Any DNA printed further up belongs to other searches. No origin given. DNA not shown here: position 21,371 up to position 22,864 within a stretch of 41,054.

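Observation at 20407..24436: MoxR - VWA(DUF2201-like) - coupled unknown protein - multi-TM protein: four-gene cluster with start/stop overlaps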

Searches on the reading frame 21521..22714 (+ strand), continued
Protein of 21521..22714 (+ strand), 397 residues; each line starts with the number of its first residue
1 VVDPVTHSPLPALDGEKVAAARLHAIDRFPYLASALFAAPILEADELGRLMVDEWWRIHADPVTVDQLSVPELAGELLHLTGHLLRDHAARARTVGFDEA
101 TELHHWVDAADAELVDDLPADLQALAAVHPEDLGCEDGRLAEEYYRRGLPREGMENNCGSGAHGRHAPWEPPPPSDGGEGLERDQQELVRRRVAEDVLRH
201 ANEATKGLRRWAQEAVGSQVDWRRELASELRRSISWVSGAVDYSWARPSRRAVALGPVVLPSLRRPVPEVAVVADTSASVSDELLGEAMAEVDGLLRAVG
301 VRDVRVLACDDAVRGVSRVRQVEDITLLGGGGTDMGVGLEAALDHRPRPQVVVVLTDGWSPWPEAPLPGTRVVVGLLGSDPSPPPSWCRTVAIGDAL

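Call 74: get_annotated_region(hit=H9, flank=5000)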
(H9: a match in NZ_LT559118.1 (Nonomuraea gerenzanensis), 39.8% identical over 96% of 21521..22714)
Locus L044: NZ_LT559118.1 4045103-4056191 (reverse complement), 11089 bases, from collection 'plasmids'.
description: Nonomuraea gerenzanensis isolate nono1 plasmid I, complete sequence
organism: Nonomuraea gerenzanensis (NCBI taxid 93944)
taxonomy: Bacteria; Actinomycetota; Actinomycetes; Streptosporangiales; Streptosporangiaceae; Nonomuraea; Nonomuraea gerenzanensis
host: -; source: -; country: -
typing (MOB-suite, as given by PLSDB): non-mobilizable
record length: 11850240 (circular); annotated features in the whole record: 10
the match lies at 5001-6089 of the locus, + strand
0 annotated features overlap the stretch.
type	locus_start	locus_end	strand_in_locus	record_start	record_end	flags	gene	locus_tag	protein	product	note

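Call 75: get_annotated_region(hit=H1, flank=5000)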
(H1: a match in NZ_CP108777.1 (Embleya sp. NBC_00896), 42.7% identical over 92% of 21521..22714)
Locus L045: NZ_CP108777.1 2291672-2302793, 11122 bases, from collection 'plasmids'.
description: Embleya sp. NBC_00896 plasmid unnamed1, complete sequence
organism: Embleya sp. NBC_00896 (NCBI taxid 2975961)
taxonomy: Bacteria; Actinomycetota; Actinomycetes; Kitasatosporales; Streptomycetaceae; Embleya; Embleya sp. NBC 00896
host: -; source: -; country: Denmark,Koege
typing (MOB-suite, as given by PLSDB): non-mobilizable
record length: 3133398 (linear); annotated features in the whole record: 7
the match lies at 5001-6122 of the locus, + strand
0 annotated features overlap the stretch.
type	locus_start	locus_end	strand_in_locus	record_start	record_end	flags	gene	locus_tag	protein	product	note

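Call 88: search_protein_families(library=phrogs, proteins=[window:21521-22714:+], max_evalue=0.01)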
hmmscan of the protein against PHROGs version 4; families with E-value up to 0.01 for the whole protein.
window:21521-22714:+ (397 aa): 1 family
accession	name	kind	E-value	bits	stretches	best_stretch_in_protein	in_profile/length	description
phrog_1314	-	DNA, RNA and nucleotide metabolism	1.5e-28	101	1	18-372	15-370/394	HNH endonuclease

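Call 94: search_solved_structures(query=window:21521-22714:+, max_evalue=1)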
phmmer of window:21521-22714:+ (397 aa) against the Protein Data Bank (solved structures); distinct sequences matched with E-value up to 1: 0.
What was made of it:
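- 21521..22714 (+): DUF2201_N (zincin-like) plus DUF2201 (VWA-like) protein, 397 aa. The zincin motif is degenerate: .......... at 21755-21784, where Leu replaces the catalytic Glu. MIDAS elements DTSAS at 22343-22357, GGGGTD at 22505-22522 and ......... at 22583-22609 are intact. No solved relative by sequence (call 94). phrog_1314 E 1.5e-28 (call 88).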
